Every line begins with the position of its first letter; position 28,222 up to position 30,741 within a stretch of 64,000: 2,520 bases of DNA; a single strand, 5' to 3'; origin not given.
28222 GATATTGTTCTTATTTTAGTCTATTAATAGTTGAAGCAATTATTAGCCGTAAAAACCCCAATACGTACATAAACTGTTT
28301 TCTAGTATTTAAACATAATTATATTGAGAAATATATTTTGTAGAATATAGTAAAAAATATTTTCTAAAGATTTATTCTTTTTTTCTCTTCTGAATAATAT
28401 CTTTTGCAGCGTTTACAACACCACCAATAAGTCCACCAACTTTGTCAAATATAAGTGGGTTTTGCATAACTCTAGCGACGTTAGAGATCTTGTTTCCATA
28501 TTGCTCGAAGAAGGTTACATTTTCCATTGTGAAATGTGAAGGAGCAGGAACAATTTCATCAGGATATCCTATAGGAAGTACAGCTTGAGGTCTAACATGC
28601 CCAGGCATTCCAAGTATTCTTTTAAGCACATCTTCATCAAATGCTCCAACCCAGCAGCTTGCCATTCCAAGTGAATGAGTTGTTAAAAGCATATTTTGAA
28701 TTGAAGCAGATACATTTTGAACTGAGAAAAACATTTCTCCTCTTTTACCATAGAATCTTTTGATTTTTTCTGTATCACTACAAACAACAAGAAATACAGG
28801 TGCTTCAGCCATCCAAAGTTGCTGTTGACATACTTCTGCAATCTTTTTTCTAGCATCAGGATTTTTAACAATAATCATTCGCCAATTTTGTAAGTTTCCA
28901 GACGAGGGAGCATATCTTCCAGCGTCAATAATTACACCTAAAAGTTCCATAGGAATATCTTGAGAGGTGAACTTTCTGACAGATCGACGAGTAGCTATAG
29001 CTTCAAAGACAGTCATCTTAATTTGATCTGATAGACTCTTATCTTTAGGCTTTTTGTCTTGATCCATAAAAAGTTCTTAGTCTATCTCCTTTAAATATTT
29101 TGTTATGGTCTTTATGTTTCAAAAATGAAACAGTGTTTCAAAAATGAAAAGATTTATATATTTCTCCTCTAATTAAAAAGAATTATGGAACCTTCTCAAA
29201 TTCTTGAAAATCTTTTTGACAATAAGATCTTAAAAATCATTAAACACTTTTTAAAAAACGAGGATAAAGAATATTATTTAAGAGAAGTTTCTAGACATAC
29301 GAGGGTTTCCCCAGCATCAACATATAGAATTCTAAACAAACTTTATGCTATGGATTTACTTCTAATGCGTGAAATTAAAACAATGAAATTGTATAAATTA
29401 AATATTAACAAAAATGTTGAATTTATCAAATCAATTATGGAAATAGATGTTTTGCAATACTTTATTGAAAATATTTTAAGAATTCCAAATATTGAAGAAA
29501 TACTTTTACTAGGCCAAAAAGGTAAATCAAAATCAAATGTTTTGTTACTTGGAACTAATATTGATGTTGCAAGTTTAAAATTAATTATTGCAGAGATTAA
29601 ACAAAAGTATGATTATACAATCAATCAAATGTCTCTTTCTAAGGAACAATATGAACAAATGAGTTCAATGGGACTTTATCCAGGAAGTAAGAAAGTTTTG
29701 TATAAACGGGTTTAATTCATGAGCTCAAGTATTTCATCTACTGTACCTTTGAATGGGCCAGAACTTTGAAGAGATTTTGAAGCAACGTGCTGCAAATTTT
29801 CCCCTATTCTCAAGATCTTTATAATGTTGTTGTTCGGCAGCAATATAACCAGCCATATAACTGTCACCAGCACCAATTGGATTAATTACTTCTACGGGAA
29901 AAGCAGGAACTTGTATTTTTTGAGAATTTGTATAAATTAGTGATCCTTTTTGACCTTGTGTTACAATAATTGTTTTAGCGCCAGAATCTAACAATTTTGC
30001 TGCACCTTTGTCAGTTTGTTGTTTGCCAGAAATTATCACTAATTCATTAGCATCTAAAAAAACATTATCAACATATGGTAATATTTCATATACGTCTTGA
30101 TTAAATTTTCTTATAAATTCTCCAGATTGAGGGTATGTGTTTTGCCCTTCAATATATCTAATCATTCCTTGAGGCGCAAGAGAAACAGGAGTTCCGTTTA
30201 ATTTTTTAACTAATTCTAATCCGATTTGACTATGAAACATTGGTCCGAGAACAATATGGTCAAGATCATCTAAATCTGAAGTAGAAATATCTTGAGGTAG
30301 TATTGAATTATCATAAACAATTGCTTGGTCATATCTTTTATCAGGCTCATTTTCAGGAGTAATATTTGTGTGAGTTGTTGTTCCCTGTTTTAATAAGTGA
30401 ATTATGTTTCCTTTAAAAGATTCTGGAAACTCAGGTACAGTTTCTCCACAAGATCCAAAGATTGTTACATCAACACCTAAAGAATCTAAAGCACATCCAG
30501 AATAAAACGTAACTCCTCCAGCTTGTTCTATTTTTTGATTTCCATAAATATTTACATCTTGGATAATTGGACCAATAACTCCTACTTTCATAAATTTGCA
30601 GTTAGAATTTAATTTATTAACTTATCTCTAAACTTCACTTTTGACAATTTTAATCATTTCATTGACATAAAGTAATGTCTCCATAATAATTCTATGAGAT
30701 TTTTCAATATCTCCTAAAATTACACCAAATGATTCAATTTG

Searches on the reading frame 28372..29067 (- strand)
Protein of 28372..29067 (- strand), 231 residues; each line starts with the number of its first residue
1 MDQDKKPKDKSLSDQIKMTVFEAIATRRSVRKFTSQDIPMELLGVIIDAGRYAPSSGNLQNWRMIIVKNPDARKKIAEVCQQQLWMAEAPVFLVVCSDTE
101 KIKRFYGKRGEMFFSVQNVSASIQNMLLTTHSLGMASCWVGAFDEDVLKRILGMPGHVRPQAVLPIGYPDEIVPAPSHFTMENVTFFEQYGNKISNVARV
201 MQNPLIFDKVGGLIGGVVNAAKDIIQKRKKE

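Call 78: search_protein_families(library=pfam, proteins=[window:28372-29067:-], max_evalue=0.0001)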
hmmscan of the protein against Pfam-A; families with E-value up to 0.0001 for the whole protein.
window:28372-29067:- (231 aa): 2 families
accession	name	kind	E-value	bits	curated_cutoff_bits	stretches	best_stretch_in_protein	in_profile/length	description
PF00881.29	Nitroreductase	-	2e-35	122.9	23.5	2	24-84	1-61/167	Nitroreductase family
PF14512.11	TM1586_NiRdase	-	1.3e-10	41.7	27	1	20-173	2-137/215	Putative TM nitroreductase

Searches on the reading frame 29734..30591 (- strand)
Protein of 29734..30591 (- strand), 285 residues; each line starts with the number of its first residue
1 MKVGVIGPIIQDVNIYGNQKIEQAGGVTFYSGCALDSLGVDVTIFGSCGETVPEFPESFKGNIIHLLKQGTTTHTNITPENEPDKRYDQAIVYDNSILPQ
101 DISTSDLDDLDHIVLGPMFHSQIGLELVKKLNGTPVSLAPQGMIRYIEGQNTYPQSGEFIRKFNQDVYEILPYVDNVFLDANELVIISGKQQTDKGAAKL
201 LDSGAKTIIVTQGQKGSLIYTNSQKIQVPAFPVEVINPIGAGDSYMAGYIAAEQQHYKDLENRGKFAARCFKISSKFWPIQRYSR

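Call 78: search_protein_families(library=pfam, proteins=[window:29734-30591:-], max_evalue=0.0001)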
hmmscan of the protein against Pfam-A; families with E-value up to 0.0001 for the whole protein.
window:29734-30591:- (285 aa): 1 family
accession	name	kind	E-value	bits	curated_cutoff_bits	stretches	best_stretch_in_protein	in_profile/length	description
PF00294.29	PfkB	-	7.5e-23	81.7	25.8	1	159-270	172-285/302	pfkB family carbohydrate kinase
